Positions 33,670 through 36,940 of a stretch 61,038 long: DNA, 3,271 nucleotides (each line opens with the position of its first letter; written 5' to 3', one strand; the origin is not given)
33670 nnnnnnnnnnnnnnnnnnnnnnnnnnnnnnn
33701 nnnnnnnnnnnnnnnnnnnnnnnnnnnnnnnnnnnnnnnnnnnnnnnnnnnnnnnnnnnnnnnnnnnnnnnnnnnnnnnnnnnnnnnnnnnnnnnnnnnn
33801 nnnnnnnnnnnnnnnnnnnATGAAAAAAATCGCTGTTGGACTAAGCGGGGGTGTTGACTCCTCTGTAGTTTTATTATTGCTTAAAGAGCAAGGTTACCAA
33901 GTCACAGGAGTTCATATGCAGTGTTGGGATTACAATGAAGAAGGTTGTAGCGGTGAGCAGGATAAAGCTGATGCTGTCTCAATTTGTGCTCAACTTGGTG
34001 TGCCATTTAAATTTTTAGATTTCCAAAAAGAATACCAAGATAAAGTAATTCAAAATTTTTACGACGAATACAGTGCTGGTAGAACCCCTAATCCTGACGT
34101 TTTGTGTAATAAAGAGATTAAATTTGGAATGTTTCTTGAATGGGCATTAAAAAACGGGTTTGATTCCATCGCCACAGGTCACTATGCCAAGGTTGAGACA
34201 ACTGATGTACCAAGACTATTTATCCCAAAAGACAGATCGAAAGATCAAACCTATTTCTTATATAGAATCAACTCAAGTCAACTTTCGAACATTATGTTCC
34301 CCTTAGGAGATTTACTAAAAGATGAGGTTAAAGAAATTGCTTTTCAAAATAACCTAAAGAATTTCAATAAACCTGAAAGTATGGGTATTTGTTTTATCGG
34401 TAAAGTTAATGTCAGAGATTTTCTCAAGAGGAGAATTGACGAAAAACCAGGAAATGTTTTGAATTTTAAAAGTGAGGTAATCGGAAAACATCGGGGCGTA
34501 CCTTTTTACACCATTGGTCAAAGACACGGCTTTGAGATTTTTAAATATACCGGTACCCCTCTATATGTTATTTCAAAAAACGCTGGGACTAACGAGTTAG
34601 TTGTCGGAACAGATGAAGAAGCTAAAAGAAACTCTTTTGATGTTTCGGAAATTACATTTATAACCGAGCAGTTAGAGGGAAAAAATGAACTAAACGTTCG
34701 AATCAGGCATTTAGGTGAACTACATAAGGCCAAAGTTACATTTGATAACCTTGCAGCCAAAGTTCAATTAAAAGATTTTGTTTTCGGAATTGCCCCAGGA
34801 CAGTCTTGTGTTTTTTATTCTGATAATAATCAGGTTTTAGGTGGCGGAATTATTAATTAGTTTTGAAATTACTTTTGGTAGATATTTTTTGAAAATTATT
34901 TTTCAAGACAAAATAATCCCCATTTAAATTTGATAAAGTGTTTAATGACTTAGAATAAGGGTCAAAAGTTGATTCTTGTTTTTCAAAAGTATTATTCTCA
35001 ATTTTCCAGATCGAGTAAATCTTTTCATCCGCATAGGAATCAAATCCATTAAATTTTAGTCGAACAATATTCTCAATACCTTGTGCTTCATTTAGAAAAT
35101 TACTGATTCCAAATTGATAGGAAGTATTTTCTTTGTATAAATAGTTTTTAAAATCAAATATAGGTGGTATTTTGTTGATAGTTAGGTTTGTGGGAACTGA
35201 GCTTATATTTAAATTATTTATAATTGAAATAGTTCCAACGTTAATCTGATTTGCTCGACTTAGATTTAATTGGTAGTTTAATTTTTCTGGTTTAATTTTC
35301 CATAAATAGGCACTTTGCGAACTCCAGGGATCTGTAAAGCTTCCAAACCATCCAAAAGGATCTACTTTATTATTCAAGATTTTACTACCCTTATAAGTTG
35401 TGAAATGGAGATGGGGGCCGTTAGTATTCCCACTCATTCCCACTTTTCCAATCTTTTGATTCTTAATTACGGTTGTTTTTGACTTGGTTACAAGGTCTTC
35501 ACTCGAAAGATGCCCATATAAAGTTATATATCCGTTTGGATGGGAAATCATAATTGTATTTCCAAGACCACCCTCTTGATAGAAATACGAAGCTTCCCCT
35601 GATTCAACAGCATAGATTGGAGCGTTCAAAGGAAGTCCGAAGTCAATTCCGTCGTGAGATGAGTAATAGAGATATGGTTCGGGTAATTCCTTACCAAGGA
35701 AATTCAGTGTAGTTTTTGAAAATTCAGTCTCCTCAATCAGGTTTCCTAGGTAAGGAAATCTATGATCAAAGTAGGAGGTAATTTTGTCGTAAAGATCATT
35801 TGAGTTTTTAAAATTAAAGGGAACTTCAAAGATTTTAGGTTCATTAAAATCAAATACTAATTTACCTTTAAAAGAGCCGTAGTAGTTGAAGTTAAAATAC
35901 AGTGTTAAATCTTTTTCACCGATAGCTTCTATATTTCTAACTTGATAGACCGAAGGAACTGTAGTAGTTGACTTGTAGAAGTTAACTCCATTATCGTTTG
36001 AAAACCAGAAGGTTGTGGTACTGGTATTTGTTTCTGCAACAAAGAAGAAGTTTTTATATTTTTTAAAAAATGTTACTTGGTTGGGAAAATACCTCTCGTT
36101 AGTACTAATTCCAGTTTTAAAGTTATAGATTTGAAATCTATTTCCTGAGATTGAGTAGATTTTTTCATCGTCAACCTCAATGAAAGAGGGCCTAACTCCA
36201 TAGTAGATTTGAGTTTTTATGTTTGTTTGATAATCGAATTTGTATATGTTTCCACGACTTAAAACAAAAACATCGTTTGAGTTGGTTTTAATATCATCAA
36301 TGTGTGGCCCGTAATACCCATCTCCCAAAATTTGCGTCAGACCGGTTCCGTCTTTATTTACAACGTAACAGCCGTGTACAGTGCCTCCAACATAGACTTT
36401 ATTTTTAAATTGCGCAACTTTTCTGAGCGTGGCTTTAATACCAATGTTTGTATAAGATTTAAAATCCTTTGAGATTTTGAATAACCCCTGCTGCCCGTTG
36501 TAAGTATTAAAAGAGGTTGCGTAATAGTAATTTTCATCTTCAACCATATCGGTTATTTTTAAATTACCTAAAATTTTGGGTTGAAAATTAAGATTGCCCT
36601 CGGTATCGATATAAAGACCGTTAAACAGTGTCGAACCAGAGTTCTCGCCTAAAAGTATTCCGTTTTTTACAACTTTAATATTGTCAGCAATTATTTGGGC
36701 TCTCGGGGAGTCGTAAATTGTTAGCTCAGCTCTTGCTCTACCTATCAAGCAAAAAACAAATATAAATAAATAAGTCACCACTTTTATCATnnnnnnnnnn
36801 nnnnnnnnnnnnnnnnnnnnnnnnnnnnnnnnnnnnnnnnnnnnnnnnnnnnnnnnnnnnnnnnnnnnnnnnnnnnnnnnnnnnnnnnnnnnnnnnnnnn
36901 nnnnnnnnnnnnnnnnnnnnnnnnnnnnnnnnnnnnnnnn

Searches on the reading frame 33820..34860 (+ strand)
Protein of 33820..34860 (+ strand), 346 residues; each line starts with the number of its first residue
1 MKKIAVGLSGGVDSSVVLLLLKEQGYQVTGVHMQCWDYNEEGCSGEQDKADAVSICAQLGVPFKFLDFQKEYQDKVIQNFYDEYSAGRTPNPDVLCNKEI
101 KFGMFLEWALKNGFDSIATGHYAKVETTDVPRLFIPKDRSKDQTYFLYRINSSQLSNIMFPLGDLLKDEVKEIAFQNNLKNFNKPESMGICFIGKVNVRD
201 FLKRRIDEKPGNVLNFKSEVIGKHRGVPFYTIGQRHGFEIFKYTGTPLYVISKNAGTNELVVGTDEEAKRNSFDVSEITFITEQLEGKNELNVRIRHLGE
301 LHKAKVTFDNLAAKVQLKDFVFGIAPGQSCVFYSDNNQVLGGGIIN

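Call 9: search_protein_families(library=pfam, proteins=[window:33820-34860:+], max_evalue=0.01)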
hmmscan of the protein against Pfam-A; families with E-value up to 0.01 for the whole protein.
window:33820-34860:+ (346 aa): 8 families
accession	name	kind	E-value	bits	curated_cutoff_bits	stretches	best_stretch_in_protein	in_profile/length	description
PF03054.22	tRNA_Me_trans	-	1.9e-75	253.5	20.6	1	2-195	1-202/202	tRNA methyl transferase HUP domain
PF20259.3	tRNA_Me_trans_M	-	5.6e-20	71.1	27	1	199-263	1-65/66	tRNA methyl transferase PRC-barrel domain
PF20258.4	tRNA_Me_trans_C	-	3.4e-16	59.8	20.6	1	272-345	3-77/77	Aminomethyltransferase beta-barrel domain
PF02540.23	NAD_synthase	-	5.7e-07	29.4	21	1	2-73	19-86/242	NAD synthase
PF01171.26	ATP_bind_3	-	1.5e-06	28.5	27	1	3-182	1-164/182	PP-loop family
PF06508.19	QueC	-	4.5e-06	26.7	22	1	5-74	3-68/210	Queuosine biosynthesis protein QueC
PF00733.27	Asn_synthase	-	0.00043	20.5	21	1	4-100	20-114/354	Asparagine synthase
PF00764.25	Arginosuc_synth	-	0.0037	17.7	27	1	3-78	1-75/162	Arginosuccinate synthase N-terminal HUP domain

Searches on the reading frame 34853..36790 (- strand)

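Call 9: search_protein_families(library=pfam, proteins=[window:34853-36790:-], max_evalue=0.01)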
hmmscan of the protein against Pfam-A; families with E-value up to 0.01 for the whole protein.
window:34853-36790:- (645 aa): 1 family
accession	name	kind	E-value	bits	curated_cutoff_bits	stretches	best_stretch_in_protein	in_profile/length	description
PF01551.29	Peptidase_M23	-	1.7e-24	86.2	28.7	1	378-471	2-93/96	Peptidase family M23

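Call 10: search_protein_families(library=ncbifam, proteins=[window:34853-36790:-], max_evalue=0.1)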
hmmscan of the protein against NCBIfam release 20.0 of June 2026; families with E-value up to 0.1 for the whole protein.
window:34853-36790:- (645 aa): 13 families
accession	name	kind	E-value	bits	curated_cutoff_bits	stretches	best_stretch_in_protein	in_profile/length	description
NF052336.1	PdgHdaseHSB100310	equivalog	4e-16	59.3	500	1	378-467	56-143/316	peptidoglycan hydrolase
NF008652.0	PRK11649.1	equivalog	2.3e-13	49.6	341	1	377-472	311-404/439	murein DD-endopeptidase MepM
NF041208.1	celldiv_DipM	equivalog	6.1e-13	48.8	740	1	377-473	317-412/419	cell division endopeptidase DipM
NF052529.1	PG_M23_Pgp6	exception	3.9e-12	45.6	600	1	377-465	333-419/452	peptidoglycan metallopeptidase Pgp6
NF052530.1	Heli_ShapePgp3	exception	1.2e-11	44.2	300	1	377-478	165-260/270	peptidoglycan metallopeptidase Pgp3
NF053825.1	PdgNdpepShyA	equivalog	1.9e-11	43.3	700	1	377-465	294-380/425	peptidoglycan DD-endopeptidase ShyA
NF053824.1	PdgNdpepShyC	equivalog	7.1e-11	41.6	700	1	377-464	294-379/429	peptidoglycan DD-endopeptidase ShyC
NF050804.1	CellDivDipMCaul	equivalog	9e-11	41.3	900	1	379-464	528-612/634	cell division endopeptidase DipM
NF040883.1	amid_act_ActS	equivalog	5.3e-09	35.7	375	1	380-464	137-219/242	amidase activator ActS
NF053738.1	S2SprSpoIIQBc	equivalog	4e-05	23.3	250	1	392-473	137-218/232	stage II sporulation protein SpoIIQ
NF008123.1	PRK10871.1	equivalog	0.0011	18.4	311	1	381-470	267-355/365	murein hydrolase activator NlpD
NF047755.1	LIC_10271_M23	exception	0.003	17.3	180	1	374-450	112-186/207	LIC_10271 family cell wall hydrolase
NF008644.1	PRK11637.1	equivalog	0.011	14.8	270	1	408-483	315-384/385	murein hydrolase activator EnvC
